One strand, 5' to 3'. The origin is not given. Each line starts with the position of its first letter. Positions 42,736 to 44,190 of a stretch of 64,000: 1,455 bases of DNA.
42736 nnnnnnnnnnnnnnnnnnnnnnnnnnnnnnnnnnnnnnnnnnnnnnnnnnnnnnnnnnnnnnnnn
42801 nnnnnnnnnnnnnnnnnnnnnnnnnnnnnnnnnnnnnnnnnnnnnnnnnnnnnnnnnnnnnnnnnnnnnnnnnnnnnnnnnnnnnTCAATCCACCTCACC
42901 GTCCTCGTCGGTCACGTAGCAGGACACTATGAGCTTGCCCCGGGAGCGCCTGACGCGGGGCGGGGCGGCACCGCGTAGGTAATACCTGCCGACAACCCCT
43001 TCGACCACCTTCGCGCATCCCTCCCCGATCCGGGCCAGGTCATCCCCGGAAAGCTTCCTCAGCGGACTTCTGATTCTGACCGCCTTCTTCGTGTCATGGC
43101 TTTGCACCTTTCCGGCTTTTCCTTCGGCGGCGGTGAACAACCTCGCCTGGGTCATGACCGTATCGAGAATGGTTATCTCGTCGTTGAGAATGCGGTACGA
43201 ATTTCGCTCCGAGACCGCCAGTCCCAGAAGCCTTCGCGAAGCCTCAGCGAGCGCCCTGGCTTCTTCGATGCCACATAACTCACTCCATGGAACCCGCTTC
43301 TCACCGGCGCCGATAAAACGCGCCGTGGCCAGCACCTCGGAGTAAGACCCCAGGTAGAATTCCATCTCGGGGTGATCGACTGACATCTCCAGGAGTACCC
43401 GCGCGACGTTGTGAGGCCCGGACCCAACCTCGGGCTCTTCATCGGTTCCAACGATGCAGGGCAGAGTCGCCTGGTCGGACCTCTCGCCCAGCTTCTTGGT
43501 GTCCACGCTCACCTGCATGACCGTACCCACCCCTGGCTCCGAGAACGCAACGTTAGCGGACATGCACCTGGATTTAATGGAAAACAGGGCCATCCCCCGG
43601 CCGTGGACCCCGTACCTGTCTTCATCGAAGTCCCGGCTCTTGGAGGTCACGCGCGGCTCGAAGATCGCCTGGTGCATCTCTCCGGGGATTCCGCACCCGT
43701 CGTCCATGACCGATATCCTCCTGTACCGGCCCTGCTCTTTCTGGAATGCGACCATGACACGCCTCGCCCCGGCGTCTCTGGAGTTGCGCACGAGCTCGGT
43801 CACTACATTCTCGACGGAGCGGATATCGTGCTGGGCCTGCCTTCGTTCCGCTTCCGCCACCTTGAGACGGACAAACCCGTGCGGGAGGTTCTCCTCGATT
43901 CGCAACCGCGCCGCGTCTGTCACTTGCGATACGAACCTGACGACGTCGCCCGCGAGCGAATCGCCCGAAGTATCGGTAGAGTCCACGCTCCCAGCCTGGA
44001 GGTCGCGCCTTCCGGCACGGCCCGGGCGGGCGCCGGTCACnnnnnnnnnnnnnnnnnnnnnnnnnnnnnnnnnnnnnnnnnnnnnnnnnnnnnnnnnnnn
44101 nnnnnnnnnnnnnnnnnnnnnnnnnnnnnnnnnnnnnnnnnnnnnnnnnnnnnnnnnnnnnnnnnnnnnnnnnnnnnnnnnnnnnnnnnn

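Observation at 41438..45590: rny-GHKL ATPase-membrane protein-DUF948-miaB operon with overlapping stop/start codons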

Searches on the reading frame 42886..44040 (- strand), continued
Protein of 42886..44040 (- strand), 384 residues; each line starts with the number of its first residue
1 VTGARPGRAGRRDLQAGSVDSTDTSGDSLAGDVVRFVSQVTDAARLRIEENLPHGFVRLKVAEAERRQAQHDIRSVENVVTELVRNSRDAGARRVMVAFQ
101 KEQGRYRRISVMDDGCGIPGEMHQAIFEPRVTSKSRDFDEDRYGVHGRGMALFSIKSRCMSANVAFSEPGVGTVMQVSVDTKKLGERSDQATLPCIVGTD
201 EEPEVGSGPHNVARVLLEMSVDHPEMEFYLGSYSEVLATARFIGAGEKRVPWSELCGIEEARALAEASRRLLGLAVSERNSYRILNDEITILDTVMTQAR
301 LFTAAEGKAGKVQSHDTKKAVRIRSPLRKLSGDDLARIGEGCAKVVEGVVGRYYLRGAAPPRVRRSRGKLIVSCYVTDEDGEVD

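Call 40: find_encoding_contigs(protein=P0088, flank=6000, max_places=1)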
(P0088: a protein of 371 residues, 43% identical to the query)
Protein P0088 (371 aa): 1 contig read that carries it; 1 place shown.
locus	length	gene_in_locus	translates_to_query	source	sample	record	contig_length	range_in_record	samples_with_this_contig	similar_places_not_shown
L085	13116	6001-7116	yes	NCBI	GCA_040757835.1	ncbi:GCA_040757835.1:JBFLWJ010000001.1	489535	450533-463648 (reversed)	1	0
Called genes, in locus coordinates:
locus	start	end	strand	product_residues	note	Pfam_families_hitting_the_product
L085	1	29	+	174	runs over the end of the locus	PF01327:Pep_deformylase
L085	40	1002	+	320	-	PF00551:Formyl_trans_N, PF02911:Formyl_trans_C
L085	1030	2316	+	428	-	PF01029:NusB, PF22458:RsmF-B_ferredox, PF01189:Methyltr_RsmB-F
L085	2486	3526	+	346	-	PF00154:RecA_N, PF08423:Rad51 (weak), PF06745:ATPase (weak), PF27531:MT3502_N (weak), PF21096:RecA_C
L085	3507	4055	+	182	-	PF21982:RecX_HTH1, PF02631:RecX_HTH2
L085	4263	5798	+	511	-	PF12072:RNase_Y_N, PF01966:HD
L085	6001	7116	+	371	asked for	PF02518:HATPase_c, PF13589:HATPase_c_3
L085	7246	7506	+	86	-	PF04232:SpoVS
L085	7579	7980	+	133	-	-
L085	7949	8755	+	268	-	PF01261:AP_endonuc_2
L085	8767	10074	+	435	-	PF00919:UPF0004, PF04055:Radical_SAM, PF01938:TRAM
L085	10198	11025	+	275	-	PF02900:LigB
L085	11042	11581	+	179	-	PF01871:AMMECR1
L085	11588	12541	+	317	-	PF01745:IPT (weak), PF01715:IPPT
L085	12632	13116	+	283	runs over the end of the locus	PF01678:DAP_epimerase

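Call 53: search_protein_families(library=padloc, proteins=[window:42886-44040:-], max_evalue=0.01)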
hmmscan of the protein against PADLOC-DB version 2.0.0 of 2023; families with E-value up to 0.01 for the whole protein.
window:42886-44040:- (384 aa): 1 family
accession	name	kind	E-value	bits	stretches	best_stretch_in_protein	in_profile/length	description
PDLC02204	MzaB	-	0.00034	17.2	1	80-180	29-127/500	-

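Call 56: search_protein_representatives(alignment_id=A1)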
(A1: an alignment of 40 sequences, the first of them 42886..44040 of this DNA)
Query: 40 sequences, 366 profile positions. Proteins with E-value up to 0.001 (for the whole library): 3471; up to 1e-10: 312; up to 1e-30: 208. The best 150 are listed.
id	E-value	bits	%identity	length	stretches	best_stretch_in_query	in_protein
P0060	1.8e-153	527.3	-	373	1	1-364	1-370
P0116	5.7e-134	463.1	-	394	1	7-363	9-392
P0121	1.1e-131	455.6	-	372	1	4-364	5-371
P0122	1.5e-130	451.9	-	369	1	6-363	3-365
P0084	2.7e-130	451.0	-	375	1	9-364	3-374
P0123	5.2e-125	433.7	-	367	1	7-364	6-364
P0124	1.5e-124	432.1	-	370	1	7-364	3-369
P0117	1.2e-120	419.3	-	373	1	10-363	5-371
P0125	5.8e-119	413.8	-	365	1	5-362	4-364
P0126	1.7e-118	412.2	-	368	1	9-364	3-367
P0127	7.4e-118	410.1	-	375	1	7-363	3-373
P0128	2.7e-117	408.3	-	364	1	8-361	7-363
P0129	3.8e-116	404.5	-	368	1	6-363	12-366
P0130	5.6e-116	403.9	-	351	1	7-363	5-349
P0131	6.3e-115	400.5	-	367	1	6-361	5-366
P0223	3.7e-85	302.5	-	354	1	7-361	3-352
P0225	7.1e-84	298.3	-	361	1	10-363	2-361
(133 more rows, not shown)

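Call 67: list_cluster_members(proteins=[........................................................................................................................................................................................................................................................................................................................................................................, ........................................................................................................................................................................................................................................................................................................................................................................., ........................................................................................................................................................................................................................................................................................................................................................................, window:42886-44040:-])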
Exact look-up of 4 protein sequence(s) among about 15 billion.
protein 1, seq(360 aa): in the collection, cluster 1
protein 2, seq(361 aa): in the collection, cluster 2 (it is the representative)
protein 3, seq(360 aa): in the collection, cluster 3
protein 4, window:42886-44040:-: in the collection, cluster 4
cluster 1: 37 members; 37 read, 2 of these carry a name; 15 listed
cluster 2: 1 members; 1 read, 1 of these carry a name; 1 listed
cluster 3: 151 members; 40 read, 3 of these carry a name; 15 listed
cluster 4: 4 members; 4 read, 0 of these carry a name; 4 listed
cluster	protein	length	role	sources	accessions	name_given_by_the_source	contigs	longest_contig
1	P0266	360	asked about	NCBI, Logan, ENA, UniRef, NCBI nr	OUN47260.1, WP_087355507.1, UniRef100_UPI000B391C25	ATP-binding protein [Collinsella sp. An7] | ATP-binding protein n=1 Tax=Collinsella sp. An7 TaxID=1965651 RepID=UPI000B391C25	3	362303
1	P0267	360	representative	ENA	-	-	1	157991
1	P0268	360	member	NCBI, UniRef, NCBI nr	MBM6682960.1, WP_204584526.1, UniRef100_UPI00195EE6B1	ATP-binding protein [Collinsella intestinalis] | ATP-binding protein n=1 Tax=Collinsella intestinalis TaxID=147207 RepID=UPI00195EE6B1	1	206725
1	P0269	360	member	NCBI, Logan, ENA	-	-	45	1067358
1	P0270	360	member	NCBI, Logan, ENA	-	-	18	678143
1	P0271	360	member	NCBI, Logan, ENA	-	-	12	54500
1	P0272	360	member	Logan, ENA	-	-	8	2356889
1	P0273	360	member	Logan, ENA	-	-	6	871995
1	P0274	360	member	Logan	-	-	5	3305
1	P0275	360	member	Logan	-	-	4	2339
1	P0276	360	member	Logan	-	-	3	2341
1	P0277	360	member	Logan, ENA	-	-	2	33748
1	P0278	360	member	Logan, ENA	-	-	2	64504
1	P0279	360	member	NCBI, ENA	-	-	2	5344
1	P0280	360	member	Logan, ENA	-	-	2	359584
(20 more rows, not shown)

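Call 68: find_encoding_contigs(protein=P0225, flank=6000, max_places=1)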
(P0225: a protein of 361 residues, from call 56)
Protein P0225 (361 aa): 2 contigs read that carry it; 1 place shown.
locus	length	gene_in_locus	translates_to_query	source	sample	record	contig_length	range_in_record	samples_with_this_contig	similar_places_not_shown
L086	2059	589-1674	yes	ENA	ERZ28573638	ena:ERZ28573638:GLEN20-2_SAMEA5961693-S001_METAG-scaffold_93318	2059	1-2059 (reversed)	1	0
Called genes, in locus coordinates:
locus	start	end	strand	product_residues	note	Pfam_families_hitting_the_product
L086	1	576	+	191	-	?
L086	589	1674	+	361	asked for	PF02518:HATPase_c, PF13589:HATPase_c_3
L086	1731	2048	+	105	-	PF04232:SpoVS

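Call 69: find_encoding_contigs(protein=P0223, flank=6000, max_places=1)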
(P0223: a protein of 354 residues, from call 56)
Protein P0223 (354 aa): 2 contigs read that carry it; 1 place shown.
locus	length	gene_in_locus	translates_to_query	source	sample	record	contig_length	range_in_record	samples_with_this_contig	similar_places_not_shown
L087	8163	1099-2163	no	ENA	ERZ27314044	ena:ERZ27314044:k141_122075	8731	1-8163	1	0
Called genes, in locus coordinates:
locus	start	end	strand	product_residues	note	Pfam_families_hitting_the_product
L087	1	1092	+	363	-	?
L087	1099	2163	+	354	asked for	PF02518:HATPase_c (weak), PF13589:HATPase_c_3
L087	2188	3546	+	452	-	PF00919:UPF0004, PF04055:Radical_SAM, PF01938:TRAM (weak)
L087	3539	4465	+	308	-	PF01745:IPT (weak), PF01715:IPPT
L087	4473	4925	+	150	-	PF22811:Zn_ribbon_NrdR, PF03477:ATP-cone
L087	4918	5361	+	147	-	PF00692:dUTPase, PF22769:DCD (weak)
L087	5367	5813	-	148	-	PF16697:Yop-YscD_cpl, PF00498:FHA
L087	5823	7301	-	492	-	PF00768:Peptidase_S11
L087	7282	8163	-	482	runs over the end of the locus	?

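Call 82: fold_search(model_id=the predicted structure, library=pdb)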
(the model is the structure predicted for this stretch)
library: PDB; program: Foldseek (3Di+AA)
matches with E <= 10: 611; with E <= 0.001: 37
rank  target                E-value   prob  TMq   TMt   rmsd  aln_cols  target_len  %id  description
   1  3sl2                  2.8e-05  1.00  0.18  0.42  16.9       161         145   20  ATP Forms a Stable Complex with the Essential Histidine Kinase WalK (YycG) Domain (released 2012-06-27)
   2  1nhj                  5.4e-05  1.00  0.27  0.31   6.5       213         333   15  Crystal structure of N-terminal 40KD MutL/A100P mutant protein complex with ADPnP and one sodium (released 2003-06-10)
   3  8f71_B                5.7e-05  1.00  0.20  0.35  14.8       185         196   17  Crystal structure of the histidine kinase domain of bacteriophytochrome RpBphP2 (released 2023-11-22)
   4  1b62                  6.4e-05  1.00  0.27  0.31   6.0       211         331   16  MUTL COMPLEXED WITH ADP (released 1999-04-28)
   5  1nhh                  6.4e-05  1.00  0.27  0.31   6.3       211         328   18  Crystal structure of N-terminal 40KD MutL protein (LN40) complex with ADPnP and one Rubidium (released 2003-06-10)
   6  9n2k_A                9.1e-05  1.00  0.27  0.31   7.7       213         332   19  N-terminal domain of Bacillus subtilis MutL bound to ADP (released 2026-01-07)
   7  1b63                  9.1e-05  1.00  0.27  0.31   6.5       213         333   16  MUTL COMPLEXED WITH ADPNP (released 1999-06-08)
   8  9n2k_B                1.1e-04  1.00  0.27  0.31   7.7       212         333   19  N-terminal domain of Bacillus subtilis MutL bound to ADP (released 2026-01-07)
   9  9jfj_B                1.3e-04  1.00  0.19  0.31  17.7       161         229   20  Crystal structure of the cytoplasmic domain of ZraS in ADP-bound form (released 2025-03-26)
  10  1bkn_A                2.1e-04  1.00  0.24  0.33   7.5       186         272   17  CRYSTAL STRUCTURE OF AN N-TERMINAL 40KD FRAGMENT OF E. COLI DNA MISMATCH REPAIR PROTEIN MUTL (released 1999-05-11)
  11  6rfv_A                2.3e-04  1.00  0.20  0.31  14.4       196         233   16  Revisiting pH-gated conformational switch. Complex HK853-RR468 pH 7 (released 2020-02-19)
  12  8vc9_D                2.5e-04  1.00  0.19  0.20  12.8       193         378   18  Hybrid response regulator LvrB from Leptospira / phosphorylated REC form (released 2024-12-18)
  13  5c93_A                2.6e-04  1.00  0.20  0.31  13.8       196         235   15  Histidine kinase with ATP (released 2016-07-27)
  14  4q20_A                2.6e-04  1.00  0.18  0.29  14.9       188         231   20  Crystal structure of a C-terminal part of tyrosine kinase (DivL) from Caulobacter crescentus CB15 at 2.50 A resolution (released 2014-04-23)
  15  1bkn_B                2.8e-04  1.00  0.24  0.33   6.2       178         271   22  CRYSTAL STRUCTURE OF AN N-TERMINAL 40KD FRAGMENT OF E. COLI DNA MISMATCH REPAIR PROTEIN MUTL (released 1999-05-11)
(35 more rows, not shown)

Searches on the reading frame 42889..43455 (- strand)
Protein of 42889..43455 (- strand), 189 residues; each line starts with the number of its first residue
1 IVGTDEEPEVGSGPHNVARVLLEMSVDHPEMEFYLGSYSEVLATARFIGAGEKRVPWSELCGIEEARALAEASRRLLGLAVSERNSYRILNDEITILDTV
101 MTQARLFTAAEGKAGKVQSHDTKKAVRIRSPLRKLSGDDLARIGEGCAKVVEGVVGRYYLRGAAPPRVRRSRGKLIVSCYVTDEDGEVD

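Call 30: predict_structure(alignment_id=A2)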
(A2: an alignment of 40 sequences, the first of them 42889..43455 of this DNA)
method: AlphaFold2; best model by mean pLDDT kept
length: 189 residues; sequences in the alignment: 40
mean_pLDDT: 86.8   pTM: 0.60
mean pLDDT of the five models: 86.8, 86.4, 86.4, 85.6, 85.4
residues with pLDDT >= 90: 127; 70-90: 35; 50-70: 16; < 50: 11
segments of 3 or more residues with pLDDT < 50: 116-126
pLDDT, mean of each block of 10 residues (from residue 1): 71 86 94 96 95 87 97 97 98 94 88 54 48 90 97 95 95 90 77
secondary structure, 60 per line:
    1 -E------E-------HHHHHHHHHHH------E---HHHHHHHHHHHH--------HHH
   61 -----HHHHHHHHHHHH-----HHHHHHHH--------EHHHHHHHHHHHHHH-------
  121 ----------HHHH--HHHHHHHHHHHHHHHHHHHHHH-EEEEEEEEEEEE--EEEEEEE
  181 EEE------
elements in order: H17-27 H38-49 H66-77 H83-90 H100-113 H131-134 H137-158 E160-171 E174-183
